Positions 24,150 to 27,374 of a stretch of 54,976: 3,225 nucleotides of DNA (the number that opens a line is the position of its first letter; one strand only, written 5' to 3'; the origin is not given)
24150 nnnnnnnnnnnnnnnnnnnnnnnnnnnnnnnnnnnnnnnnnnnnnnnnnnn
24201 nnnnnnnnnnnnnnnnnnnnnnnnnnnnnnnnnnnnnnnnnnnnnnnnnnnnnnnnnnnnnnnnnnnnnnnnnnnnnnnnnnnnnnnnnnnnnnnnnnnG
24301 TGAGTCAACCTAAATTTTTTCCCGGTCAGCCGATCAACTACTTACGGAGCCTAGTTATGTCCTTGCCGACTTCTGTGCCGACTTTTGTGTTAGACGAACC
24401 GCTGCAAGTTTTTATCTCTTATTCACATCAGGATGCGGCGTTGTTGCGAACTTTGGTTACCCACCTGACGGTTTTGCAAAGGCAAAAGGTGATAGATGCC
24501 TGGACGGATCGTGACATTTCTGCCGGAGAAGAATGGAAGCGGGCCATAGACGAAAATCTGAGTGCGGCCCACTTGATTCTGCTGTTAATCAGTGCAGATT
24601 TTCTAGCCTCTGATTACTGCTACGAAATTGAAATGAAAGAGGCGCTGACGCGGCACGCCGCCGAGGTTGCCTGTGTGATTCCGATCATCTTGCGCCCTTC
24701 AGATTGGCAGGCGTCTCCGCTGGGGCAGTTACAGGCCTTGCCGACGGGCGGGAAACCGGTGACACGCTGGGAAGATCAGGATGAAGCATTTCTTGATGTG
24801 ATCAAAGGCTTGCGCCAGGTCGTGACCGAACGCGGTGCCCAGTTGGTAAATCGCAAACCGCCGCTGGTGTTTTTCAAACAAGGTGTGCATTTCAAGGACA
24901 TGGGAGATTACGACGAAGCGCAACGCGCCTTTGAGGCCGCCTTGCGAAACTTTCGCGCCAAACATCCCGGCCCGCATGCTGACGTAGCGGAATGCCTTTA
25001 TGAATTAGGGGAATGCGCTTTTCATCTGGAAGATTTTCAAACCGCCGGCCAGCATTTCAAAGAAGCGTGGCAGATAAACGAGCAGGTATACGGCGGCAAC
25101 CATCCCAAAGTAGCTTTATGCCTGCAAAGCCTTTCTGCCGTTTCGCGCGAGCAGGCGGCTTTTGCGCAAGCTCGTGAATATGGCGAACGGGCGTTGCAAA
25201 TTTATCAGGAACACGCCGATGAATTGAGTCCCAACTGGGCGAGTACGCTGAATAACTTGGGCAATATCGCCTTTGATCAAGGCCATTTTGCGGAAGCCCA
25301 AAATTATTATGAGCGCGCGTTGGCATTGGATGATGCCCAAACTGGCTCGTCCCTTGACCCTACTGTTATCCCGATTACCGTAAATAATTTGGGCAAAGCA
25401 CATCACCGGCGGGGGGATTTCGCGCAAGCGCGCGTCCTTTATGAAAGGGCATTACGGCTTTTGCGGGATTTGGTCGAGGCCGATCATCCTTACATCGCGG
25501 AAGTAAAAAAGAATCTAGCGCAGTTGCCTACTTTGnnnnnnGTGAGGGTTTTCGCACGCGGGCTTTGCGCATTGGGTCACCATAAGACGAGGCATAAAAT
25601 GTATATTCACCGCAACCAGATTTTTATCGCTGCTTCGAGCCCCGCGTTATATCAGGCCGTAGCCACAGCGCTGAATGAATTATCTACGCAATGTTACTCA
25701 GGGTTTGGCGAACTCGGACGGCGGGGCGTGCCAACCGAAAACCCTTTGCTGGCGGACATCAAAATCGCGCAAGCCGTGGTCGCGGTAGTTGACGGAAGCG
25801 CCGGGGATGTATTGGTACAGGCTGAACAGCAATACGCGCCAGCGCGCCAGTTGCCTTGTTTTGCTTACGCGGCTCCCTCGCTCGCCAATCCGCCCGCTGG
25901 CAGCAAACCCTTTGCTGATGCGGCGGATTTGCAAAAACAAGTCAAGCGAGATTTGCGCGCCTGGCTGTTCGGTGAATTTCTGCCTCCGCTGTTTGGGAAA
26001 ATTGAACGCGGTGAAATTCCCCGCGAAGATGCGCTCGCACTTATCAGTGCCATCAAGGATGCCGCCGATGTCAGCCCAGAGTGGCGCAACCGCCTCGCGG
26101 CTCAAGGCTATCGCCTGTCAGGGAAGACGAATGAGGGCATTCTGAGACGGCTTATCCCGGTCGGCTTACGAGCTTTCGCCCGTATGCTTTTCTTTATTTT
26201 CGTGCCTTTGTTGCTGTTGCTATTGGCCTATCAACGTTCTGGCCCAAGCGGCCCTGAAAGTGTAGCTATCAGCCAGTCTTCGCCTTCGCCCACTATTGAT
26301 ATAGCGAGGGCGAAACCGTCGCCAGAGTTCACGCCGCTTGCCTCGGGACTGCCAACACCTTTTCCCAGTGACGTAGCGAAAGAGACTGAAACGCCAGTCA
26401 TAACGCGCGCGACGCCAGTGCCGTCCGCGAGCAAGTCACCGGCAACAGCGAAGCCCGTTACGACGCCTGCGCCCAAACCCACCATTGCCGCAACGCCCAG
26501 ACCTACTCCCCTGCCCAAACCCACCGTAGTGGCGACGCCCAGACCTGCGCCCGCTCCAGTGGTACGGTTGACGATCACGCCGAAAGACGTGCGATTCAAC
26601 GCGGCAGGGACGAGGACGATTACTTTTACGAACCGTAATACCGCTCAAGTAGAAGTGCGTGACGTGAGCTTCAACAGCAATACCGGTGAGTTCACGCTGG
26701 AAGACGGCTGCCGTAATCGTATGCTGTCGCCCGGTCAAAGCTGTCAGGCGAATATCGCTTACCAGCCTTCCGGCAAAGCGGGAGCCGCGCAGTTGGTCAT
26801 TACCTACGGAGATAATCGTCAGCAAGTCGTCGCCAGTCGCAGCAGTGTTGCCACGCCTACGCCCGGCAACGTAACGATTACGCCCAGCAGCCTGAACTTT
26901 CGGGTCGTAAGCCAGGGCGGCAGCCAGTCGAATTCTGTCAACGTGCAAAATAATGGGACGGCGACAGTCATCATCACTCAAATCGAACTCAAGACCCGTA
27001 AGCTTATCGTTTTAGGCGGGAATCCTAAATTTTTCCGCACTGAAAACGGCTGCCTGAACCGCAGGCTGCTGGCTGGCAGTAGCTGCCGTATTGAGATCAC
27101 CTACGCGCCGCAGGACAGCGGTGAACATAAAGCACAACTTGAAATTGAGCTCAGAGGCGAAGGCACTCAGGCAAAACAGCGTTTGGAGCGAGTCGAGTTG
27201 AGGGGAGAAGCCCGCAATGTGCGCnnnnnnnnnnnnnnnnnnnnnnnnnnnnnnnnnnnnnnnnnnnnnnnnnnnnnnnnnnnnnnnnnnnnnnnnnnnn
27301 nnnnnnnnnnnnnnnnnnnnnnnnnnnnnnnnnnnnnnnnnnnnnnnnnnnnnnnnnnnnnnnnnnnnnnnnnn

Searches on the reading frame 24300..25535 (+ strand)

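Call 77: search_protein_families(library=pfam, proteins=[window:24300-25535:+], max_evalue=0.00001)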
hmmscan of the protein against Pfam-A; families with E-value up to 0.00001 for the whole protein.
window:24300-25535:+ (412 aa): 16 families
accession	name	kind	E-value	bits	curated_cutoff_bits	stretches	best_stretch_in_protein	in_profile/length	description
PF13424.12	TPR_12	-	2.4e-36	124.2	30.1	3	232-304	4-77/77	Tetratricopeptide repeat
PF13374.12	TPR_10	-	1e-25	89.4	27.5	2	362-398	6-42/42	Tetratricopeptide repeat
PF07719.23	TPR_2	-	8.9e-25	85.2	27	1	315-344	2-31/34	Tetratricopeptide repeat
PF00515.34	TPR_1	-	1.6e-21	75.6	27.8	1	314-344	1-31/34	Tetratricopeptide repeat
PF24885.1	TPR_NPHP3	-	1.8e-16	60.7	100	1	190-304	101-215/239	Nephrocystin-3 TPR domain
PF13676.11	TIR_2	-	3e-16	60.5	28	1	37-148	1-107/122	TIR domain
PF13181.12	TPR_8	-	3.7e-16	58.3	25.7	0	314-345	1-32/34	Tetratricopeptide repeat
PF13432.12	TPR_16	-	7.1e-15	55.6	32.7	1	193-256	2-57/65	Tetratricopeptide repeat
PF13176.12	TPR_7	-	4.5e-11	42.3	27.9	0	316-345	1-30/36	Tetratricopeptide repeat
PF17874.7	TPR_MalT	-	5.9e-11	42.7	45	1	230-343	40-151/336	MalT-like TPR region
PF13428.12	TPR_14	-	2.9e-09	37.1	23.5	0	364-394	7-37/44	Tetratricopeptide repeat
PF14559.12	TPR_19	-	1.1e-08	35.7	25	0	201-238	4-40/68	Tetratricopeptide repeat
PF13414.12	TPR_11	-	3.3e-07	30.3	26.8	0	321-344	1-24/42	TPR repeat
PF07721.20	TPR_4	-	6.7e-07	29.8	27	0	363-383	6-26/26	Tetratricopeptide repeat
PF13174.12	TPR_6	-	1.6e-06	28.8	26.3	0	191-218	3-30/33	Tetratricopeptide repeat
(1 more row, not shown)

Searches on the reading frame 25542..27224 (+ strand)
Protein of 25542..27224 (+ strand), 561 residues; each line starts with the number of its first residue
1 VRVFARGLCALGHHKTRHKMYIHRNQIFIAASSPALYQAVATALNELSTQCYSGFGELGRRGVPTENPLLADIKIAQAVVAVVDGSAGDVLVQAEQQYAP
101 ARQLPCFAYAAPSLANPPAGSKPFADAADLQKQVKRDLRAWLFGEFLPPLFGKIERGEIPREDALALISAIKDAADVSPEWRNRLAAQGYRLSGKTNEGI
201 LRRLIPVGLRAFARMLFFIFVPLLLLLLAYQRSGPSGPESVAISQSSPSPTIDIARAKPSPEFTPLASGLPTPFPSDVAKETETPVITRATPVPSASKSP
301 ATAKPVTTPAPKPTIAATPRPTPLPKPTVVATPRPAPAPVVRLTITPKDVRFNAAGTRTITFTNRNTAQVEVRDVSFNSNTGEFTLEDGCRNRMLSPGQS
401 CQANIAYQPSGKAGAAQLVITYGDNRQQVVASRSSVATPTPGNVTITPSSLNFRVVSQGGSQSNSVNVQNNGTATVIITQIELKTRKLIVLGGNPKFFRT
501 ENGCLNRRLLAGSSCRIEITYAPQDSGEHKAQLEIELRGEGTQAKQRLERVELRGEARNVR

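Call 77: search_protein_families(library=pfam, proteins=[window:25542-27224:+], max_evalue=0.00001)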
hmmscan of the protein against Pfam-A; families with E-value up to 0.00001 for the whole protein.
window:25542-27224:+ (561 aa): 4 families
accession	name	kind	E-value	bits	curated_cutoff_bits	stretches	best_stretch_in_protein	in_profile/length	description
PF22544.2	HYDIN_VesB_CFA65-like_Ig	-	3e-11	43.9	25.5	1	446-544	5-93/100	HYDIN/CFA65/VesB-like, Ig-like domain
PF22073.2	Cep192_D4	-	1.1e-07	32.4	35.5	0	445-544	5-98/112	Cep192 domain 4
PF07610.17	DUF1573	-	9.7e-07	29.2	26.1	0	349-421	12-80/98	Protein of unknown function (DUF1573)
PF15780.11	ASH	-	3.8e-06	27.4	27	0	348-421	17-87/98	Abnormal spindle-like microcephaly-assoc'd, ASPM-SPD-2-Hydin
